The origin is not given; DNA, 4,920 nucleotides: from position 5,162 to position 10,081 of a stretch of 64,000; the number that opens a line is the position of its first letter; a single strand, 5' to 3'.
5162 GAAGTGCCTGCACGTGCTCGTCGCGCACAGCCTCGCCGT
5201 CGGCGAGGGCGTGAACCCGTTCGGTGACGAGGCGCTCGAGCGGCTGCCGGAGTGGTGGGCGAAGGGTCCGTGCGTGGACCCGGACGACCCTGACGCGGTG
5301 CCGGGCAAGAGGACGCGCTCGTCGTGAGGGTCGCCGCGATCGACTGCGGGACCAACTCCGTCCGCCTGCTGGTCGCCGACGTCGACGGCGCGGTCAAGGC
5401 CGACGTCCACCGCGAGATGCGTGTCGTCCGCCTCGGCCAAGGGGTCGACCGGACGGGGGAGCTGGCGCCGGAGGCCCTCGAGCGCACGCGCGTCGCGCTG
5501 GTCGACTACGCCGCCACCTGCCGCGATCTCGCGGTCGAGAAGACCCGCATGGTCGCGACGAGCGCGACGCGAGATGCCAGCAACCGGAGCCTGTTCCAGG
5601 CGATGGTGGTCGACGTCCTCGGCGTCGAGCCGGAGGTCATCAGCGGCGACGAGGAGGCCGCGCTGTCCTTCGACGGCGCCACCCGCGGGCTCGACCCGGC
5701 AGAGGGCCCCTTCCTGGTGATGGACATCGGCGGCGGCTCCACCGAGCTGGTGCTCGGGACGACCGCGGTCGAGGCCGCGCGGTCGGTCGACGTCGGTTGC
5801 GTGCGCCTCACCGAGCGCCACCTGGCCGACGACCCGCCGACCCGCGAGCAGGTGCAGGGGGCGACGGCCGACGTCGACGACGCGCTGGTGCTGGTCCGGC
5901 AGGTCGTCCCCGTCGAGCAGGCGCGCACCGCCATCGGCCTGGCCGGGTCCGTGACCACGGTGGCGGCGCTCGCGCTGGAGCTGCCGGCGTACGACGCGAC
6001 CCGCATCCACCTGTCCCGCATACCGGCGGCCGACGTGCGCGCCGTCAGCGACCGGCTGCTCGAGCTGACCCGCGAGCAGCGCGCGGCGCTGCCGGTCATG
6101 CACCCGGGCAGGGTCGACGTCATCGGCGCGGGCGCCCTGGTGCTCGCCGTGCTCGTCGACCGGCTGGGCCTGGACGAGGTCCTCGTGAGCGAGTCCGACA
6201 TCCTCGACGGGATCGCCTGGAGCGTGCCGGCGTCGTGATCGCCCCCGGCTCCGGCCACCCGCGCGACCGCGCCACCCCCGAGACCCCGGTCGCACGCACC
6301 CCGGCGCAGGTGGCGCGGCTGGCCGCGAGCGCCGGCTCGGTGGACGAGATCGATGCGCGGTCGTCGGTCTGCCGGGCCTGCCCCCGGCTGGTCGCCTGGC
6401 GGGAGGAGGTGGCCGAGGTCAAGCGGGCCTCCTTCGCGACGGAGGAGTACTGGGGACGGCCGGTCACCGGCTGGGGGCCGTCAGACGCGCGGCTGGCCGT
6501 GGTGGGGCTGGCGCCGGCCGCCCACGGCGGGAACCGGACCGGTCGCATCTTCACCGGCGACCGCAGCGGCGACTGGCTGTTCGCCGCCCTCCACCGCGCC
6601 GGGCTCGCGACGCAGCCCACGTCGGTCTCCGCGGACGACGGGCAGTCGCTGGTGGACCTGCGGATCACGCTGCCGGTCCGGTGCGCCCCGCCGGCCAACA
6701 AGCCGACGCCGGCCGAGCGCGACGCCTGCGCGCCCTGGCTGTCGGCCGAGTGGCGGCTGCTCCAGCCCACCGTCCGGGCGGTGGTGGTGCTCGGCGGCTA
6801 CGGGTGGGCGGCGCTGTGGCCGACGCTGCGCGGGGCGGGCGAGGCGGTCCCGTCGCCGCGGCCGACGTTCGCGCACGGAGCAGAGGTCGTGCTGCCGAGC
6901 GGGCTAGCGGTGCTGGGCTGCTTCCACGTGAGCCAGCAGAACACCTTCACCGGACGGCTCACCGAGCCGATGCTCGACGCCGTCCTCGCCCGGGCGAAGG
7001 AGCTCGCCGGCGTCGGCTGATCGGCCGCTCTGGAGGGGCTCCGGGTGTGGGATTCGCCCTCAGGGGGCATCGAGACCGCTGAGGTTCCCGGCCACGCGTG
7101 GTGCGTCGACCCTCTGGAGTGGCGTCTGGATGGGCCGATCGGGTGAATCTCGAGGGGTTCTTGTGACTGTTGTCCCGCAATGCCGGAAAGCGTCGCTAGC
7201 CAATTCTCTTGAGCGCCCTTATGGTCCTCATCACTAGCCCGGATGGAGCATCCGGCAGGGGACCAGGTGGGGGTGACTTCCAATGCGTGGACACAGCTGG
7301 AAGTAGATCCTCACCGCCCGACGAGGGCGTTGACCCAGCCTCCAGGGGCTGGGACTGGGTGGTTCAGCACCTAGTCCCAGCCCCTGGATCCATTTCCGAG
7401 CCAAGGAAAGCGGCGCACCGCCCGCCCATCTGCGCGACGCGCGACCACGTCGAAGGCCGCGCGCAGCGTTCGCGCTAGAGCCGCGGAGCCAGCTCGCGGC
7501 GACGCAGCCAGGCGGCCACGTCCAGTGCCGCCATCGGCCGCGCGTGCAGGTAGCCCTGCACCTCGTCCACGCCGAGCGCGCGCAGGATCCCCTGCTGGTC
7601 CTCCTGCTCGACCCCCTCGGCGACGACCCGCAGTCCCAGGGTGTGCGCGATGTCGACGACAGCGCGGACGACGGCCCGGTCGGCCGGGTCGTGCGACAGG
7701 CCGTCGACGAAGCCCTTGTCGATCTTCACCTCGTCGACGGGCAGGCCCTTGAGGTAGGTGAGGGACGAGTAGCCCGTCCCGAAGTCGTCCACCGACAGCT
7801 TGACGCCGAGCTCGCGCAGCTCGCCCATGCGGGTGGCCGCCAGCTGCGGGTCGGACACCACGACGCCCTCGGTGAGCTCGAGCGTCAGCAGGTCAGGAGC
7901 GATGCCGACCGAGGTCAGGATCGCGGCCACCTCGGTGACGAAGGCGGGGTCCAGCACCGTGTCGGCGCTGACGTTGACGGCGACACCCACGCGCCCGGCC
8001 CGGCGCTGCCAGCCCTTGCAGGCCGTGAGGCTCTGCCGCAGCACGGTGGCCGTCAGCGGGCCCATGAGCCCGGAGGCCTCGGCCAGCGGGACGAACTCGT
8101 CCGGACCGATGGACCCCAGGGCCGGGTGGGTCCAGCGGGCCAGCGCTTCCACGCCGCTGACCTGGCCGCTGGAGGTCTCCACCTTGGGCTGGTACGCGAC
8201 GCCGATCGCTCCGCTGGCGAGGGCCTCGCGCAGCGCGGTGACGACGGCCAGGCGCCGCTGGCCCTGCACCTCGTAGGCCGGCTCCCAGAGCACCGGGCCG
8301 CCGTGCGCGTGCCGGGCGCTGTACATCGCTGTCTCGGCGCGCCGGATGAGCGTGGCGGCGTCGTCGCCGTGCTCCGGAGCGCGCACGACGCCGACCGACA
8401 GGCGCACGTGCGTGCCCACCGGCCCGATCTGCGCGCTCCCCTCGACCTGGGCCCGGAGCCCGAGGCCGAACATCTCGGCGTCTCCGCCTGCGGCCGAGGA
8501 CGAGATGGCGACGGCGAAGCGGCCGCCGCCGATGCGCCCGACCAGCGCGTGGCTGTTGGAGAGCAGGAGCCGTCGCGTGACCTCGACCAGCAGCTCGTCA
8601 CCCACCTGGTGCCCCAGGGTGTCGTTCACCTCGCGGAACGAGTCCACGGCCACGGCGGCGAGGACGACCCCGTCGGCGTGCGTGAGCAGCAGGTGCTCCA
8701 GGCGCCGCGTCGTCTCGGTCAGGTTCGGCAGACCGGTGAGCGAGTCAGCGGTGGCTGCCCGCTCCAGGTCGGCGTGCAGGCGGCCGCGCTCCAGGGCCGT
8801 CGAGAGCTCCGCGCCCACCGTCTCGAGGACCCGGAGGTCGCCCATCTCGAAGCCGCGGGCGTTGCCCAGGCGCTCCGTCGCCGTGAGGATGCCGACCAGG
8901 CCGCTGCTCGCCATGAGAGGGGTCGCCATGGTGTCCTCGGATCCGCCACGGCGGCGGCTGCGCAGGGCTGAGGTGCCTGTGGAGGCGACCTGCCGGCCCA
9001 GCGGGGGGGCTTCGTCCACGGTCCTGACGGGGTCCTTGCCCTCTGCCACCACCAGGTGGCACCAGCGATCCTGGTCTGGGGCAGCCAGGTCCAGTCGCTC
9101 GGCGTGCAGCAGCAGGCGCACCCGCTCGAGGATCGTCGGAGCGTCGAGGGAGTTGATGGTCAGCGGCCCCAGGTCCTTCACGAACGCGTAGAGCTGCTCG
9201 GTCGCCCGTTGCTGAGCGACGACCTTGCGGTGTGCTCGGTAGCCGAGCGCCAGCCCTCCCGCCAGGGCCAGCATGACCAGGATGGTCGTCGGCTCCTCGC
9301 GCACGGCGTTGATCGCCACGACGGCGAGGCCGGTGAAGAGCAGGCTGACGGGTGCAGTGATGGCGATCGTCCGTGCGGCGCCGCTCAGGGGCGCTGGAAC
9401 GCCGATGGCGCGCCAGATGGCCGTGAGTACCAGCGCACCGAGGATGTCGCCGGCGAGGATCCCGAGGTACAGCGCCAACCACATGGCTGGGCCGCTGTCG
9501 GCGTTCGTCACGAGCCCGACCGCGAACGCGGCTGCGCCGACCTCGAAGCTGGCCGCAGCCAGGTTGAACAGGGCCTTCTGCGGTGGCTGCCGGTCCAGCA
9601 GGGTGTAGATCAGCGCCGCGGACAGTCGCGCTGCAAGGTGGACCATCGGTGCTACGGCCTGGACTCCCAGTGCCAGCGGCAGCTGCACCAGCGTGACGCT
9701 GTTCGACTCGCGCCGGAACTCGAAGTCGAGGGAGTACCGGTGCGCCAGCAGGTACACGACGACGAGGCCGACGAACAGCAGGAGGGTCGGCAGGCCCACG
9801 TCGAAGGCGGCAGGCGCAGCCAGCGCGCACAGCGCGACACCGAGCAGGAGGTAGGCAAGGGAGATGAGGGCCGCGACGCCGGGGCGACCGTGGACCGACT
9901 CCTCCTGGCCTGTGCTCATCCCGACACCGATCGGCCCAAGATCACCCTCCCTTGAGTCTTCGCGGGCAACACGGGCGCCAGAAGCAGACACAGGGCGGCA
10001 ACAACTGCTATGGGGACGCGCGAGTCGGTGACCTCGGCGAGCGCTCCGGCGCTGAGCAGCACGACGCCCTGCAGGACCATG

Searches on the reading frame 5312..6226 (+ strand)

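Call 31: search_protein_families(library=pfam, proteins=[window:5312-6226:+], max_evalue=0.001)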
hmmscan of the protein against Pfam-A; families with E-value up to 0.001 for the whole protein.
window:5312-6226:+ (305 aa): 1 family
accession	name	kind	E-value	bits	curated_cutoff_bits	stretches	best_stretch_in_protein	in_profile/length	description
PF02541.22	Ppx-GppA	-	8.8e-64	216.1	27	1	21-297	2-273/285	Ppx/GppA phosphatase family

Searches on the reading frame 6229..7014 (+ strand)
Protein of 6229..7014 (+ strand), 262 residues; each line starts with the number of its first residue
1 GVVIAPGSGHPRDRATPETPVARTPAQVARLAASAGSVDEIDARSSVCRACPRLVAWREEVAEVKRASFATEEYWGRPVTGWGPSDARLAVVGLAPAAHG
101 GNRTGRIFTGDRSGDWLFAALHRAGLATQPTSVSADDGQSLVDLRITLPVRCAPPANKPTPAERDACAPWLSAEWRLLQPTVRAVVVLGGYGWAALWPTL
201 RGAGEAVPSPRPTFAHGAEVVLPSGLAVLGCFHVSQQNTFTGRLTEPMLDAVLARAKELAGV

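Call 31: search_protein_families(library=pfam, proteins=[window:6229-7014:+], max_evalue=0.001)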
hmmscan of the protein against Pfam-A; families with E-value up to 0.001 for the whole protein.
window:6229-7014:+ (262 aa): 1 family
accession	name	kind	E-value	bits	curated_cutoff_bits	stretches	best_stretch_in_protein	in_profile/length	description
PF03167.25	UDG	-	5e-21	75.7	24.3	1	81-253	2-137/141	Uracil DNA glycosylase superfamily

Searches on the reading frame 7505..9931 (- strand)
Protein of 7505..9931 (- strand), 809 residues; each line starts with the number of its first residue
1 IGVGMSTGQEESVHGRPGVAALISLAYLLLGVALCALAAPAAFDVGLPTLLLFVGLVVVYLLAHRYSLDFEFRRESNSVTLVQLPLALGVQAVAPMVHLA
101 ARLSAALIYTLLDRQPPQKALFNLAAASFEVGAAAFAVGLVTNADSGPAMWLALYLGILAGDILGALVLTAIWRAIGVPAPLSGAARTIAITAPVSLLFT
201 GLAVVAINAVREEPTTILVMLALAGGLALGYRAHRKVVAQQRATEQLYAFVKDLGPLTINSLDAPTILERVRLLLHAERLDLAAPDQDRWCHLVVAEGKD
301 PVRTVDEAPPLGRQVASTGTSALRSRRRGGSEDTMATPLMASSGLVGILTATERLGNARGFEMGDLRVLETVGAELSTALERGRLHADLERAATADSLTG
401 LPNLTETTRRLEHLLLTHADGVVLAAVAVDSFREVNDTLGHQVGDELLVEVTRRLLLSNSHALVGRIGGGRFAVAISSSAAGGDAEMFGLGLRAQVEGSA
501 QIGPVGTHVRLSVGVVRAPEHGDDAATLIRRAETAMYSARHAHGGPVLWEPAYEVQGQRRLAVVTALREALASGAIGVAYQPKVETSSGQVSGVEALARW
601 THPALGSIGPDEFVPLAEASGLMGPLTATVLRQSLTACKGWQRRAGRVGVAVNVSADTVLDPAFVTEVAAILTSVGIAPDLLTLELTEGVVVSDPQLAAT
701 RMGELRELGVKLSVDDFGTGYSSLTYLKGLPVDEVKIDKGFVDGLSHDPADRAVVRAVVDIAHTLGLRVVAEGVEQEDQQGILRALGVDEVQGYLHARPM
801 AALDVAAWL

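Call 31: search_protein_families(library=pfam, proteins=[window:7505-9931:-], max_evalue=0.001)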
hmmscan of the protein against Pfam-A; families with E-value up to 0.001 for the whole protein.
window:7505-9931:- (809 aa): 3 families
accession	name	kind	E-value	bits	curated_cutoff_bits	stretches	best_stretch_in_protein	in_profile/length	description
PF00563.25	EAL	-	5.1e-68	229.4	31.3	1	566-799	3-236/236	EAL domain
PF00990.26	GGDEF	-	3.3e-26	92.4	23.8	1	393-543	1-158/161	Diguanylate cyclase, GGDEF domain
PF13492.12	GAF_3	-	4.4e-06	27.6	27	1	267-382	9-129/129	GAF domain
